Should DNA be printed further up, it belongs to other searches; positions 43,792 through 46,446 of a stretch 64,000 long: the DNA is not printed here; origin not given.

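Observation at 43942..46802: Flavodoxin gene translationally coupled to a 784-aa ferredoxin-reductase::patatin::DUF3734 fusion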

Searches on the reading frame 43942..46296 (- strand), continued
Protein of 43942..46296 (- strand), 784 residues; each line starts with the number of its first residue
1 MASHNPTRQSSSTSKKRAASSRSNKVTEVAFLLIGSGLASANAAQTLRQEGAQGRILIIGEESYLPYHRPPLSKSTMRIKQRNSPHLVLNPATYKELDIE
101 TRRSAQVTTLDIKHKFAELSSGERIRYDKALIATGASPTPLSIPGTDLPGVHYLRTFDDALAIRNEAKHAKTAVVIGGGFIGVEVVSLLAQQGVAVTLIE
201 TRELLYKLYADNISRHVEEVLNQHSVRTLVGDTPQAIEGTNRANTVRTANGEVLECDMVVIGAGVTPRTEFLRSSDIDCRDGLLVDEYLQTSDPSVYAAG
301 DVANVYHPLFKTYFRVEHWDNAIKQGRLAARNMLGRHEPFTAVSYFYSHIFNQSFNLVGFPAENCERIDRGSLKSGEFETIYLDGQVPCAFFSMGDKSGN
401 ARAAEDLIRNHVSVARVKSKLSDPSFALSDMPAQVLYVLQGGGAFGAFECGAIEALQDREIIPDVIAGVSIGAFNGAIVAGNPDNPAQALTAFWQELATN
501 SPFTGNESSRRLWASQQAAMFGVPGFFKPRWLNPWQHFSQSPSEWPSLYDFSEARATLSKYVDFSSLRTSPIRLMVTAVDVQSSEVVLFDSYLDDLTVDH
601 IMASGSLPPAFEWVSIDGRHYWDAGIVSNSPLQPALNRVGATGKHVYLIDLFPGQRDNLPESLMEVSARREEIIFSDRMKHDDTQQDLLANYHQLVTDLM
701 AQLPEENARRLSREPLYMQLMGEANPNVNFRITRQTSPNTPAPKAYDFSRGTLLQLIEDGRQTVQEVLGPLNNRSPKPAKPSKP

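Call 54: search_protein_families(library=ncbifam, proteins=[L084:8514-9293:+, L017:4982-5761:+, L025:4902-5810:+, L014:5968-6858:+, L087:3642-3929:+, L087:6432-6854:+], max_evalue=0.00001)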
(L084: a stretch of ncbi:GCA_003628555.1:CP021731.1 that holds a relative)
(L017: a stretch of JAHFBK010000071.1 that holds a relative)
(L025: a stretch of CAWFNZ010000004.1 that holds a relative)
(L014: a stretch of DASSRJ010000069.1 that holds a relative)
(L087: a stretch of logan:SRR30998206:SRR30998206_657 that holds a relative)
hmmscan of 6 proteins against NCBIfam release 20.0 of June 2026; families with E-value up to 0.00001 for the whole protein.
L084:8514-9293:+ (259 aa): 218 families (the best 25 are shown)
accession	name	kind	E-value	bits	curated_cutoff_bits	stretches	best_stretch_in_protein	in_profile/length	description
NF009931.0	PRK13394.1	subfamily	5.6e-129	429.2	340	1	2-259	5-262/262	3-hydroxybutyrate dehydrogenase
NF009093.0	PRK12429.1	subfamily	1.1e-106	355.8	258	1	1-259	2-259/259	3-hydroxybutyrate dehydrogenase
TIGR01963.1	PHB_DH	subfamily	1.7e-93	312.6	307.05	1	5-259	2-255/255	3-hydroxybutyrate dehydrogenase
NF004198.0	PRK05653.1-3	equivalog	1.6e-52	178.4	296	1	2-258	5-248/248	3-oxoacyl-ACP reductase FabG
NF004791.0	PRK06138.1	equivalog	1.5e-51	175.1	312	1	2-258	3-251/252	SDR family oxidoreductase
TIGR02415.1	23BDH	subfamily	2.6e-50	171.2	304.35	1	5-255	1-250/254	acetoin reductase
NF005559.1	PRK07231.1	subfamily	2.4e-48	164.8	215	1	2-255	2-246/249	glucose 1-dehydrogenase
TIGR03971.1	SDR_subfam_1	subfamily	1.1e-47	162.6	300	1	2-257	1-269/271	mycofactocin-coupled SDR family oxidoreductase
TIGR01830.1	3oxo_ACP_reduc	equivalog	3.2e-47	161.2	297.75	1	7-255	1-237/239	3-oxoacyl-[acyl-carrier-protein] reductase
NF009384.0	PRK12743.1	equivalog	2.7e-46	157.9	264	1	5-256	7-247/258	SDR family oxidoreductase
NF006190.0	PRK08324.1-4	equivalog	3.7e-46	157.5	1014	1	2-253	425-680/689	bifunctional aldolase/short-chain dehydrogenase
NF005472.0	PRK07067.1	equivalog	6e-46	157.1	338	1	2-258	4-256/257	L-iditol 2-dehydrogenase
NF009466.0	PRK12826.1-2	subfamily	1.9e-45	155.3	222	1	5-255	4-243/248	3-oxoacyl-ACP reductase FabG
NF009050.0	PRK12384.1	equivalog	2.3e-45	155.2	307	1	4-258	2-258/259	sorbitol-6-phosphate dehydrogenase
NF006394.0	PRK08643.1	equivalog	1.4e-44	152.5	381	1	4-256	3-254/257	(S)-acetoin forming diacetyl reductase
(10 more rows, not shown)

L017:4982-5761:+ (259 aa): 226 families (the best 25 are shown)
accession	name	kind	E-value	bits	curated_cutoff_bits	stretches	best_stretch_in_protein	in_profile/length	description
NF009093.0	PRK12429.1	subfamily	1.7e-108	361.8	258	1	1-259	1-259/259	3-hydroxybutyrate dehydrogenase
TIGR01963.1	PHB_DH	subfamily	8.2e-107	356.2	307.05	1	5-259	1-255/255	3-hydroxybutyrate dehydrogenase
NF009931.0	PRK13394.1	subfamily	1.5e-86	290.1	340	1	3-259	5-262/262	3-hydroxybutyrate dehydrogenase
NF004791.0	PRK06138.1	equivalog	2.5e-72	243.2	312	1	1-259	1-252/252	SDR family oxidoreductase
NF004818.0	PRK06172.1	equivalog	1.2e-71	241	336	1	1-259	3-253/253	SDR family oxidoreductase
NF004198.0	PRK05653.1-3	equivalog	3.6e-69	233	296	1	3-254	5-244/248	3-oxoacyl-ACP reductase FabG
NF009466.0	PRK12826.1-2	subfamily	4e-67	226.3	222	1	5-256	3-244/248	3-oxoacyl-ACP reductase FabG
TIGR01830.1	3oxo_ACP_reduc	equivalog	2e-65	220.9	297.75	1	9-255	2-237/239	3-oxoacyl-[acyl-carrier-protein] reductase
NF005559.1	PRK07231.1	subfamily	1.5e-64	217.8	215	1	2-257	1-248/249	glucose 1-dehydrogenase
NF052558.1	MBtsdlDhBudC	equivalog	4.3e-64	216.5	270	1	4-258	2-243/250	meso-2,3-butanediol dehydrogenase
NF040490.1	SDR_subfam_3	subfamily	1.8e-63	214.6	385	1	2-259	1-266/268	mycofactocin-coupled SDR family oxidoreductase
TIGR03971.1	SDR_subfam_1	subfamily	3.6e-63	213.4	300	1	3-258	1-270/271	mycofactocin-coupled SDR family oxidoreductase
NF053701.1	CsHdxCHCADhChcB2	equivalog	2.4e-62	210.6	350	1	3-259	1-245/245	cis-4-hydroxycyclohexanecarboxylate dehydrogenase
NF053702.1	TrHdxCHCADhChcB1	equivalog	4.4e-60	203.1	400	1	2-258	1-242/250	trans-4-hydroxycyclohexanecarboxylate dehydrogenase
NF005309.0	PRK06841.1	subfamily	5e-59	199.9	286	1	2-258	12-254/255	GolD/DthD family dehydrogenase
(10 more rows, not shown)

L025:4902-5810:+ (302 aa): 221 families (the best 25 are shown)
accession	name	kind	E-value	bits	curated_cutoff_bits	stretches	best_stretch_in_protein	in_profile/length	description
NF009931.0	PRK13394.1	subfamily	7.9e-118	392.6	340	1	45-301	3-261/262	3-hydroxybutyrate dehydrogenase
NF009093.0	PRK12429.1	subfamily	5.3e-109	363.5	258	1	45-301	1-258/259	3-hydroxybutyrate dehydrogenase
TIGR01963.1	PHB_DH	subfamily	1.8e-96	322.3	307.05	1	50-301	2-254/255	3-hydroxybutyrate dehydrogenase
NF004791.0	PRK06138.1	equivalog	3.4e-57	193.6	312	1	45-300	1-250/252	SDR family oxidoreductase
NF004198.0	PRK05653.1-3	equivalog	4.3e-55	186.9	296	1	45-301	3-248/248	3-oxoacyl-ACP reductase FabG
NF005559.1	PRK07231.1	subfamily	5e-52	176.9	215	1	47-298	2-246/249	glucose 1-dehydrogenase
TIGR03971.1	SDR_subfam_1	subfamily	3.2e-49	167.7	300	1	47-300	1-269/271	mycofactocin-coupled SDR family oxidoreductase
NF005469.0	PRK07063.1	equivalog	1.5e-48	165.6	306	1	46-242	4-203/260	SDR family oxidoreductase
TIGR02632.1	RhaD_aldol-ADH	equivalog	6e-47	160.4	567.75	1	45-298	410-669/676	bifunctional rhamnulose-1-phosphate aldolase/short-chain dehydrogenase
NF004203.0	PRK05653.2-4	subfamily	6.4e-47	160.1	313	1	45-295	2-252/260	3-oxoacyl-ACP reductase FabG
NF009466.0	PRK12826.1-2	subfamily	7.3e-47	159.9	222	1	50-301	4-246/248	3-oxoacyl-ACP reductase FabG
TIGR01830.1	3oxo_ACP_reduc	equivalog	3.7e-46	157.8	297.75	1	52-298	1-237/239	3-oxoacyl-[acyl-carrier-protein] reductase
NF005309.0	PRK06841.1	subfamily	4.7e-46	157.4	286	1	42-299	8-252/255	GolD/DthD family dehydrogenase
NF006190.0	PRK08324.1-4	equivalog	5e-46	157.1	1014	1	45-298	423-682/689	bifunctional aldolase/short-chain dehydrogenase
NF005594.0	PRK07326.1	equivalog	5.2e-46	157.1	271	1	45-258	2-213/237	SDR family oxidoreductase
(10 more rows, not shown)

L014:5968-6858:+ (296 aa): 1 family
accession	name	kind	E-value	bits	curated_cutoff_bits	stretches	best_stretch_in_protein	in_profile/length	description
NF007623.0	PRK10279.1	equivalog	4.3e-20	72.1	272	1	8-190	5-178/301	patatin-like phospholipase RssA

L087:3642-3929:+ (95 aa): 1 family
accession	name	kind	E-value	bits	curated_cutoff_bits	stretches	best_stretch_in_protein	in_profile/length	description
TIGR03643.1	TIGR03643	hypoth_equivalog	5e-29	100.3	66.55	1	16-80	1-65/72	TIGR03643 family protein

L087:6432-6854:+ (140 aa): 1 family
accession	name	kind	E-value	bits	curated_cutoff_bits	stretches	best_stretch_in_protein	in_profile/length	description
NF007970.0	PRK10694.1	equivalog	2e-13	50.4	162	1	4-115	17-131/133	acyl-CoA thioester hydrolase YciA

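Call 63: find_encoding_contigs(protein=P0038, flank=4000, max_places=1)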
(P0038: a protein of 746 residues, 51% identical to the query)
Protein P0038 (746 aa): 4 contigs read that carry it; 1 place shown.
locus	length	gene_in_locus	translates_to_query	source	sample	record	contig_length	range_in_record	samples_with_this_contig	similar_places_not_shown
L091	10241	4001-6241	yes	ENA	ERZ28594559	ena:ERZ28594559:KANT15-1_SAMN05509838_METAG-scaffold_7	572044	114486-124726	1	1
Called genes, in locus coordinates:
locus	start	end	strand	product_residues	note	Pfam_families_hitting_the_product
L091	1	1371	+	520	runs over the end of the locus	PF00370:FGGY_N, PF02782:FGGY_C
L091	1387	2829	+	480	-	-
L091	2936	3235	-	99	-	-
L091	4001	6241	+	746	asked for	PF01266:DAO (faint), PF07992:Pyr_redox_2, PF13450:NAD_binding_8 (faint), PF13738:Pyr_redox_3 (weak), PF00070:Pyr_redox, PF14759:Reductase_C, PF01734:Patatin, PF12536:DUF3734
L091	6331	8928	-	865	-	PF02518:HATPase_c, PF00204:DNA_gyraseB, PF01751:Toprim, PF21249:GyrB_hook, PF18053:GyrB_insert, PF00986:DNA_gyraseB_C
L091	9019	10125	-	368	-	PF00712:DNA_pol3_beta, PF02767:DNA_pol3_beta_2, PF02768:DNA_pol3_beta_3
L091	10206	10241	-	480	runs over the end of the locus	PF11638:DnaA_N, PF00308:Bac_DnaA, PF01695:IstB_IS21, PF00004:AAA (weak), PF08299:Bac_DnaA_C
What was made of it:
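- The gene is vertically inherited in housekeeping contexts, for example beside dnaA-dnaN-gyrB in L091 (call 63).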

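Call 64: find_encoding_contigs(protein=P0068, flank=4000, max_places=1)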
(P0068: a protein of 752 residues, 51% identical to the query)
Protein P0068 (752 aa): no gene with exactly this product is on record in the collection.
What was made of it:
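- Tried and rejected: P0068 is not on record (call 64).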

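Call 65: find_encoding_contigs(protein=P0033, flank=4000, max_places=1)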
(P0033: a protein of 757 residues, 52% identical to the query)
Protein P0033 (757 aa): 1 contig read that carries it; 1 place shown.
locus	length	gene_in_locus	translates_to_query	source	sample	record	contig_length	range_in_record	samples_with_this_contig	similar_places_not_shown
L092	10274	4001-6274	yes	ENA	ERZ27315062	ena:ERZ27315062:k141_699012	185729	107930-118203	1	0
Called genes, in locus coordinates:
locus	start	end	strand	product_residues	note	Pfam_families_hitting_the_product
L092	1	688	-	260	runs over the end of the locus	PF00590:TP_methylase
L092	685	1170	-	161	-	PF06073:DUF934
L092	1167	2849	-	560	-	PF03460:NIR_SIR_ferr, PF01077:NIR_SIR, PF03460:NIR_SIR_ferr, PF01077:NIR_SIR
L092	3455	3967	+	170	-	PF03358:FMN_red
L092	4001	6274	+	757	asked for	PF07992:Pyr_redox_2, PF13450:NAD_binding_8 (faint), PF13738:Pyr_redox_3 (faint), PF00070:Pyr_redox, PF01734:Patatin, PF12536:DUF3734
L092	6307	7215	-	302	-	PF00126:HTH_1, PF03466:LysR_substrate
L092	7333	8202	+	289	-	PF02678:Pirin, PF05726:Pirin_C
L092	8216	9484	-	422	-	PF07690:MFS_1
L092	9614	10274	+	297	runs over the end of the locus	PF00581:Rhodanese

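Call 69: search_protein_families(library=ncbifam, proteins=[L031:4979-5761:+, L026:924-1700:+], max_evalue=1e-20)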
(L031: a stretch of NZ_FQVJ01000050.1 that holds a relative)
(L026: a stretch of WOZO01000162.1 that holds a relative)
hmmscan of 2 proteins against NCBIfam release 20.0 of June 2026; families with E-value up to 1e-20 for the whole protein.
L031:4979-5761:+ (261 aa): 179 families (the best 25 are shown)
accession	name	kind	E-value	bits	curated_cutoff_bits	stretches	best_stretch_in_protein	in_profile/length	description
TIGR01963.1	PHB_DH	subfamily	7.3e-100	333.4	307.05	1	6-260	2-254/255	3-hydroxybutyrate dehydrogenase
NF009093.0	PRK12429.1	subfamily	1.5e-97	325.9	258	1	1-259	1-257/259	3-hydroxybutyrate dehydrogenase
NF009931.0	PRK13394.1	subfamily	2.8e-80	269.6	340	1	2-259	4-260/262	3-hydroxybutyrate dehydrogenase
NF004791.0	PRK06138.1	equivalog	5e-63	212.7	312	1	1-259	1-250/252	SDR family oxidoreductase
NF009466.0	PRK12826.1-2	subfamily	1.5e-62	211.3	222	1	6-258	4-244/248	3-oxoacyl-ACP reductase FabG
NF005559.1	PRK07231.1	subfamily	1.2e-59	201.8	215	1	3-259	2-248/249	glucose 1-dehydrogenase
TIGR01830.1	3oxo_ACP_reduc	equivalog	2.7e-58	197.5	297.75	1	8-258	1-238/239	3-oxoacyl-[acyl-carrier-protein] reductase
NF005469.0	PRK07063.1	equivalog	2.8e-57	194.2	306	1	3-257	5-253/260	SDR family oxidoreductase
NF004198.0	PRK05653.1-3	equivalog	5.2e-57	193.1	296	1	2-258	4-246/248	3-oxoacyl-ACP reductase FabG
NF005309.0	PRK06841.1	subfamily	1.8e-55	188.2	286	1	2-258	12-252/255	GolD/DthD family dehydrogenase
NF052558.1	MBtsdlDhBudC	equivalog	5.1e-55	186.8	270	1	4-258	2-241/250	meso-2,3-butanediol dehydrogenase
NF006080.0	PRK08226.1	equivalog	2.6e-54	184.4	356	1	3-257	4-252/263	SDR family oxidoreductase UcpA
NF004818.0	PRK06172.1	equivalog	7.2e-54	182.8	336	1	1-259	3-251/253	SDR family oxidoreductase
NF005007.0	PRK06398.1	equivalog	4.6e-53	180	341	1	2-258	4-245/259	aldose dehydrogenase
TIGR01829.1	AcAcCoA_reduct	subfamily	5.1e-53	180.2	302.1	1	6-258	1-240/242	acetoacetyl-CoA reductase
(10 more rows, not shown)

L026:924-1700:+ (258 aa): 161 families (the best 25 are shown)
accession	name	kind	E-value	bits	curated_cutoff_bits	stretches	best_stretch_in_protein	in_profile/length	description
NF009931.0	PRK13394.1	subfamily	2.7e-148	492.5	340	1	1-258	5-262/262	3-hydroxybutyrate dehydrogenase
NF009093.0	PRK12429.1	subfamily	3.2e-111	370.7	258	1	1-258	3-259/259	3-hydroxybutyrate dehydrogenase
TIGR01963.1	PHB_DH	subfamily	3.6e-102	341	307.05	1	4-258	2-255/255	3-hydroxybutyrate dehydrogenase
NF004791.0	PRK06138.1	equivalog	1.8e-53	181.5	312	1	1-256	3-250/252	SDR family oxidoreductase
TIGR03971.1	SDR_subfam_1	subfamily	2.5e-49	168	300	1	1-256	1-269/271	mycofactocin-coupled SDR family oxidoreductase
NF005559.1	PRK07231.1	subfamily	5.5e-49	166.9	215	1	1-254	2-246/249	glucose 1-dehydrogenase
NF006190.0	PRK08324.1-4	equivalog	1.2e-48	165.8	1014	1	1-252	425-680/689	bifunctional aldolase/short-chain dehydrogenase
NF004198.0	PRK05653.1-3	equivalog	2.3e-48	164.8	296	1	1-257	5-248/248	3-oxoacyl-ACP reductase FabG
TIGR02415.1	23BDH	subfamily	3.2e-48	164.4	304.35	1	4-254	1-250/254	acetoin reductase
NF009384.0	PRK12743.1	equivalog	9.4e-47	159.4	264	1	4-255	7-247/258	SDR family oxidoreductase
TIGR01830.1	3oxo_ACP_reduc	equivalog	5.1e-46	157.3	297.75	1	6-254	1-237/239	3-oxoacyl-[acyl-carrier-protein] reductase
TIGR02632.1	RhaD_aldol-ADH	equivalog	1.3e-45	155.9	567.75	1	2-254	413-669/676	bifunctional rhamnulose-1-phosphate aldolase/short-chain dehydrogenase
NF004818.0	PRK06172.1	equivalog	1.4e-45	155.6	336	1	1-255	5-250/253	SDR family oxidoreductase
NF009050.0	PRK12384.1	equivalog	1.8e-45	155.6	307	1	3-257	2-258/259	sorbitol-6-phosphate dehydrogenase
NF009466.0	PRK12826.1-2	subfamily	1.3e-44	152.5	222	1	4-254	4-243/248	3-oxoacyl-ACP reductase FabG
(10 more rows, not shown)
